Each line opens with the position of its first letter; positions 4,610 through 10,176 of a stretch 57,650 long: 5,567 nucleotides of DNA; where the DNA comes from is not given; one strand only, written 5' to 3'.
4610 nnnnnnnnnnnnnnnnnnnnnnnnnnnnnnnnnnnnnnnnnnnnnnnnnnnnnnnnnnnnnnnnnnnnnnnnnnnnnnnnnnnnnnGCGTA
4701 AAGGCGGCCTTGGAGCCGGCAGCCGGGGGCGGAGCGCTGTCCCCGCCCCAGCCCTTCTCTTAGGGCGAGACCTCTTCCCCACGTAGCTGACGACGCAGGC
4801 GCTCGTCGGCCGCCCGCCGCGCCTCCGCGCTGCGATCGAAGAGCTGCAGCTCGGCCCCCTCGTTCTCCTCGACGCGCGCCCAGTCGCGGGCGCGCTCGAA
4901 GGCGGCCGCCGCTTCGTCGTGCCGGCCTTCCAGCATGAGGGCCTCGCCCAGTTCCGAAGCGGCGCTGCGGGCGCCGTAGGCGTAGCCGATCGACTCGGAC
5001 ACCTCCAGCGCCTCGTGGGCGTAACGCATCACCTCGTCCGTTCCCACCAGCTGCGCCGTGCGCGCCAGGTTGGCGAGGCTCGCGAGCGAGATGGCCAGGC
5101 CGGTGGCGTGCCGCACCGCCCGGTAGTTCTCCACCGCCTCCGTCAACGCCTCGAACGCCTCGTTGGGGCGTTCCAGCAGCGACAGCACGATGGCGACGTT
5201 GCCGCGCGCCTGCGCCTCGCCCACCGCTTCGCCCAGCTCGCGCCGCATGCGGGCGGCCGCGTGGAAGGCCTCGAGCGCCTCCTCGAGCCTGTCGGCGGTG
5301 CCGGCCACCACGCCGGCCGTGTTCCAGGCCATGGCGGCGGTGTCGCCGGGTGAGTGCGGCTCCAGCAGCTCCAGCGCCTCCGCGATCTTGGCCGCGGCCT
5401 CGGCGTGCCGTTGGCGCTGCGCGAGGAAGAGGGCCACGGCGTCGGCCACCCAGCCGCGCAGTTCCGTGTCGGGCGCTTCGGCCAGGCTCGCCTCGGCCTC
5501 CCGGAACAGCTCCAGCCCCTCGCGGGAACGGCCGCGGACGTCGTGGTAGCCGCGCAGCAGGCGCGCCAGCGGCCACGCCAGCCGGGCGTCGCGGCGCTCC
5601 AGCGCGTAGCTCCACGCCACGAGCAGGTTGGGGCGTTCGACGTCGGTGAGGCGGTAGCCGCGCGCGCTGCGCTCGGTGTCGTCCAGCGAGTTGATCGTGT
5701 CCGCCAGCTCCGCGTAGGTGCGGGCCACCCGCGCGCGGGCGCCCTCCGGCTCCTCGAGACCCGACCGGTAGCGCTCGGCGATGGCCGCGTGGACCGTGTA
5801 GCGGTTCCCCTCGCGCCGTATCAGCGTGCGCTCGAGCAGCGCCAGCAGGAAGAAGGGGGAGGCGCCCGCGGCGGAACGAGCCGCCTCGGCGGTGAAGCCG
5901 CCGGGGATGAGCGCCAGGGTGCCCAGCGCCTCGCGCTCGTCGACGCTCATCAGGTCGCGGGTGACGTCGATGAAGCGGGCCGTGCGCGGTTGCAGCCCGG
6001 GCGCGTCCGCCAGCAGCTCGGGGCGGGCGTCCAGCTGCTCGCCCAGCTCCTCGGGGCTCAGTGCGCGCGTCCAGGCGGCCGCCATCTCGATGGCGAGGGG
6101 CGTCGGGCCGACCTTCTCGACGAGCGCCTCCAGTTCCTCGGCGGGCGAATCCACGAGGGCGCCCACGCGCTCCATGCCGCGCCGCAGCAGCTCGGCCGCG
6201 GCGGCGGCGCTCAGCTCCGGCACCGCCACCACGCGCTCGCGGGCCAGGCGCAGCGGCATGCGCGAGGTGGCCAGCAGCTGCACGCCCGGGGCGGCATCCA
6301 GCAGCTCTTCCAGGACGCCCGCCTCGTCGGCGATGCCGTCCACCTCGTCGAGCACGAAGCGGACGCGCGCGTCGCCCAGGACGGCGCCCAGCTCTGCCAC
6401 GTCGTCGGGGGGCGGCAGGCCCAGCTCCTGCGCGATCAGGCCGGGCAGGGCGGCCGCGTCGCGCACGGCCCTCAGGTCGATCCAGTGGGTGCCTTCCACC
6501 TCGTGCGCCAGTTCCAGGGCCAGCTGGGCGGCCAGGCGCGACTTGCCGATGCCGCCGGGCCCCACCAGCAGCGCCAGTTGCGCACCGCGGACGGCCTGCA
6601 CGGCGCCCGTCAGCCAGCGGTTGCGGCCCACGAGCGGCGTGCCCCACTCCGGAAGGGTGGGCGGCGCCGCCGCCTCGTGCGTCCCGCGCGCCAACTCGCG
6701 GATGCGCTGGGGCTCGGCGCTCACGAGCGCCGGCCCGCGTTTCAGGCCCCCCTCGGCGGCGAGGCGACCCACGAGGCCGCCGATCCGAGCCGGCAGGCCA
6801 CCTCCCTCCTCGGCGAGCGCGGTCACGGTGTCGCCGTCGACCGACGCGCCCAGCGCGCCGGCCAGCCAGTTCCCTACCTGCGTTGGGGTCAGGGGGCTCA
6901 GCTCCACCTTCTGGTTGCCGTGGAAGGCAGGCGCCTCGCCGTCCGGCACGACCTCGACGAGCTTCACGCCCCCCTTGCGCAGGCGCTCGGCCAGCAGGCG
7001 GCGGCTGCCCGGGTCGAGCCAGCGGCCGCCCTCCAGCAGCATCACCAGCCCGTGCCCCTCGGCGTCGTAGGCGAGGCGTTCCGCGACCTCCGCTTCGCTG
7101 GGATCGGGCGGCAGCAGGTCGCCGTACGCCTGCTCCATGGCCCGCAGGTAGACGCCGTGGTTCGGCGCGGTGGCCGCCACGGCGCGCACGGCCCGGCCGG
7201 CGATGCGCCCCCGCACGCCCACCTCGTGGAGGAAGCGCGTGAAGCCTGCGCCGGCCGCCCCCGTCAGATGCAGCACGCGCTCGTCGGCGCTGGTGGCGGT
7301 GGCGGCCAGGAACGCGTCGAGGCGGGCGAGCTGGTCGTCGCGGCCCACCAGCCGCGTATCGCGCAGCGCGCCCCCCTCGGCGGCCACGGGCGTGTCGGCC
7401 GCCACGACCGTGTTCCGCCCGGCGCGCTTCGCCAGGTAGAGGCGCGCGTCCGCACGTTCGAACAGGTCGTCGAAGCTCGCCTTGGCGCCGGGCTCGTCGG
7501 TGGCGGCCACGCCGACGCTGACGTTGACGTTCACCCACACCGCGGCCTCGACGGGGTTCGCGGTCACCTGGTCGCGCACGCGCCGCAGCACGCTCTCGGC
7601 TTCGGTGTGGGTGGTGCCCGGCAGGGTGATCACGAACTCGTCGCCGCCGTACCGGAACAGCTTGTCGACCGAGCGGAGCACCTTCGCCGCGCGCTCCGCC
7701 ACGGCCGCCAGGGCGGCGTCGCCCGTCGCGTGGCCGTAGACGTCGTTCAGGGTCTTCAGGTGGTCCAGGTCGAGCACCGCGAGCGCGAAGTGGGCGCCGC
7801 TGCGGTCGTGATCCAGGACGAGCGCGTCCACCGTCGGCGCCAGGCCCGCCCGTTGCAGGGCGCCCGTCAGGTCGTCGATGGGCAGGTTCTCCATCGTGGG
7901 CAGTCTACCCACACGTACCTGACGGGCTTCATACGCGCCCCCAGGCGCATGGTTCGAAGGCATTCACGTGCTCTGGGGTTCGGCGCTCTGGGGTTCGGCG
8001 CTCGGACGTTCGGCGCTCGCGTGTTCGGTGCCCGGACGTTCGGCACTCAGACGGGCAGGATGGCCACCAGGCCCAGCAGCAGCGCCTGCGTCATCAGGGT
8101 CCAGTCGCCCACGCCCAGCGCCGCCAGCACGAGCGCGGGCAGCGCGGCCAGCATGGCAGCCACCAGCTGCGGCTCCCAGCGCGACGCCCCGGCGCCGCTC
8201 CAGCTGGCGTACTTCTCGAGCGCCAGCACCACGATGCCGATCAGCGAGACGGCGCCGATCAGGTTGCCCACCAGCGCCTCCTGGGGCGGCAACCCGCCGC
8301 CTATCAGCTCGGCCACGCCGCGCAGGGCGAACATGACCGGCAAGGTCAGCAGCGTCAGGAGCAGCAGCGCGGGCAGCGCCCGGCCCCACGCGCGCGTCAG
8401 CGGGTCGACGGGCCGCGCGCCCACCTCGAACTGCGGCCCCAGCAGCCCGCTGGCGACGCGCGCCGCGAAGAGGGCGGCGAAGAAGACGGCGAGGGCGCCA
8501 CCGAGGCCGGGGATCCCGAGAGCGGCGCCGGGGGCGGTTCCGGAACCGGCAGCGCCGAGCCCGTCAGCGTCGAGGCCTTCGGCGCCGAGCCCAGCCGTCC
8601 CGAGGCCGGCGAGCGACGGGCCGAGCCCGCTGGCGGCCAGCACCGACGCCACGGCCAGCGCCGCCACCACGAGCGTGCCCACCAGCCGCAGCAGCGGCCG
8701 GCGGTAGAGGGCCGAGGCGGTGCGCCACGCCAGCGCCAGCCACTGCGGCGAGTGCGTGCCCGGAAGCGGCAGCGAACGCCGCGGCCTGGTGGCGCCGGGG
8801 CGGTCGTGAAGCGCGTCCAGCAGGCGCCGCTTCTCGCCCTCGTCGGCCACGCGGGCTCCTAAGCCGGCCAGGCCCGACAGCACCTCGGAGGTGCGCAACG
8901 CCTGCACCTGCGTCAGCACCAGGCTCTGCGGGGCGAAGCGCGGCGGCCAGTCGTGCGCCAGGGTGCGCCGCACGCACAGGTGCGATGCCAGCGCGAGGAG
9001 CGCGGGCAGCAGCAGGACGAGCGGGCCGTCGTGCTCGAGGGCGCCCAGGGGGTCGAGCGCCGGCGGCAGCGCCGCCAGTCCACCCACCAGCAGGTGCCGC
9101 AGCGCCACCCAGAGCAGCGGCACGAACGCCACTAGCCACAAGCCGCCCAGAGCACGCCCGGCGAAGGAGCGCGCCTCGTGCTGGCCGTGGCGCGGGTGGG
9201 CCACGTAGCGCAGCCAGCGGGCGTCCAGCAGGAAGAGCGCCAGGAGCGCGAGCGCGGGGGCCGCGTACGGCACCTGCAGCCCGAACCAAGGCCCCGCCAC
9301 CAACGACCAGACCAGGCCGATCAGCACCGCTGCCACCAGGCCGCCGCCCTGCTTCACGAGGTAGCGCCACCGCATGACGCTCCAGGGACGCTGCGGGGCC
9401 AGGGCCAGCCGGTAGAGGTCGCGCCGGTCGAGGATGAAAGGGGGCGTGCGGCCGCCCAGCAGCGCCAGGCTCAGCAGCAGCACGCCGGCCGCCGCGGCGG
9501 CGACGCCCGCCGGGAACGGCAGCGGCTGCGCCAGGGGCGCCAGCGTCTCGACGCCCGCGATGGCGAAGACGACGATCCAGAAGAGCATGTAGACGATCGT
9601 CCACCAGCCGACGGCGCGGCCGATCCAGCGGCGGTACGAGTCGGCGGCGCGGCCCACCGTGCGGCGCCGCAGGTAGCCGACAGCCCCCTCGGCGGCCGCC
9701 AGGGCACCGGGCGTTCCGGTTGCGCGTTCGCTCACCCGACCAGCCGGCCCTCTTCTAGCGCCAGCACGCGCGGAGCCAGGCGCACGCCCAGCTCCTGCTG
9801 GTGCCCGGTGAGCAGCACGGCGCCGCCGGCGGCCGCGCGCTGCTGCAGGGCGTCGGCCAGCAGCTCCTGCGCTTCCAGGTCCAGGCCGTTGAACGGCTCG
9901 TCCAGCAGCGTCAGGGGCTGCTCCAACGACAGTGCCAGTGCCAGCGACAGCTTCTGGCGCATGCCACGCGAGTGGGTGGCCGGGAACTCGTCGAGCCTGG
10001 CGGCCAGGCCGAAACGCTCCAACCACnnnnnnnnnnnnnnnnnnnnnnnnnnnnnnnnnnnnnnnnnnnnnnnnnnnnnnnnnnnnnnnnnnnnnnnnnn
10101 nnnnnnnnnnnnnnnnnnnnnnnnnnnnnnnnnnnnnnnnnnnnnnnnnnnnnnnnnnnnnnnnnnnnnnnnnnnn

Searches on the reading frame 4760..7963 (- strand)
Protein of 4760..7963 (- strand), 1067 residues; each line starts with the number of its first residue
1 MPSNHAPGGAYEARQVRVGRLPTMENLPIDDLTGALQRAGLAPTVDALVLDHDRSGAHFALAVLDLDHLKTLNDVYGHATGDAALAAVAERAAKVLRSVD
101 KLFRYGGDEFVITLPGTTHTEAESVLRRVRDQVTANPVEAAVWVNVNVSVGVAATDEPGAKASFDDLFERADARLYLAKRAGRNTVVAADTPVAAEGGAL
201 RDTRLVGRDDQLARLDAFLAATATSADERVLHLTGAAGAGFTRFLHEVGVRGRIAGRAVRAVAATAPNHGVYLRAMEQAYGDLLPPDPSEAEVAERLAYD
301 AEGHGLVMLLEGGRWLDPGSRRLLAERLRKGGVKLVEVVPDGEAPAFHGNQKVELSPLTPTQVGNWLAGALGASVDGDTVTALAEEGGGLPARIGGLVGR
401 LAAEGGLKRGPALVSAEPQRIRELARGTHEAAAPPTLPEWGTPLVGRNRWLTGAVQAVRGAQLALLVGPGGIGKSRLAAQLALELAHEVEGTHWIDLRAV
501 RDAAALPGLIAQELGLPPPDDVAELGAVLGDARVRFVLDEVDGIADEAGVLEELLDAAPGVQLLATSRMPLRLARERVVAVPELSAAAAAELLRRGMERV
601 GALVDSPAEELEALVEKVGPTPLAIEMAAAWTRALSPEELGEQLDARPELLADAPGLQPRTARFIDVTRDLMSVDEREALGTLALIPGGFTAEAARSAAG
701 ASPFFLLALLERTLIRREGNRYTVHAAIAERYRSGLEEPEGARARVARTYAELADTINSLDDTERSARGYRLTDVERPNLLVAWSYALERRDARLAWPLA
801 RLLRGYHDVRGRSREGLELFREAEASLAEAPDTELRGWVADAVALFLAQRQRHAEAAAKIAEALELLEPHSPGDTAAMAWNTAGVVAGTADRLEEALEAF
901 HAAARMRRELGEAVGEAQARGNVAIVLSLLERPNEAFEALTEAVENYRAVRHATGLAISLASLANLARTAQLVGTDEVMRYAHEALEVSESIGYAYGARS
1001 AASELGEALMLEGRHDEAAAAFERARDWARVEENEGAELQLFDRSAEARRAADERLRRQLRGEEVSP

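Call 12: search_protein_families(library=pfam, proteins=[window:4760-7963:-], max_evalue=0.001)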
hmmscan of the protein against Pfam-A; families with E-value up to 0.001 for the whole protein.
window:4760-7963:- (1067 aa): 10 families
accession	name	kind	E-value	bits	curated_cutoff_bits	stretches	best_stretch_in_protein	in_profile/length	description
PF00990.26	GGDEF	-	1.5e-33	116.3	23.8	1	29-184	3-160/161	Diguanylate cyclase, GGDEF domain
PF13424.12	TPR_12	-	1.2e-09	38.6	30.1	1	876-949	2-77/77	Tetratricopeptide repeat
PF13191.12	AAA_16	-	3.6e-08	34.5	32.6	2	204-330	1-158/167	AAA ATPase domain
PF05729.18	NACHT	-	5e-06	26.9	26.7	1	464-595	3-162/167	NACHT domain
PF13401.12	AAA_22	-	6.6e-06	26.9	27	1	459-556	2-106/130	AAA domain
PF00515.34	TPR_1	-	1e-05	25.6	27.8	0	1004-1025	6-27/34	Tetratricopeptide repeat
PF25199.1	nSTAND_NTPase5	-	8.3e-05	22.9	34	0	457-568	37-133/145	Novel STAND NTPase 5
PF07719.23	TPR_2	-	0.0003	21.1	27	0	1003-1026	5-28/34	Tetratricopeptide repeat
PF13481.12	AAA_25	-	0.0005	20.2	27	1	460-498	32-66/195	AAA domain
PF20720.3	nSTAND3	-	0.00095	19.3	27.2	0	453-502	9-56/155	Novel STAND NTPase 3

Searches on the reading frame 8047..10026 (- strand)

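Call 12: search_protein_families(library=pfam, proteins=[window:8047-10026:-], max_evalue=0.001)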
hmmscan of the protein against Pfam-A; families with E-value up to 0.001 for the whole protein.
window:8047-10026:- (659 aa): 1 family
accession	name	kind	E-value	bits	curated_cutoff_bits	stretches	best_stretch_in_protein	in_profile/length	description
PF01061.29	ABC2_membrane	-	0.0003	20.8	26.9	0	132-267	13-141/211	ABC-2 type transporter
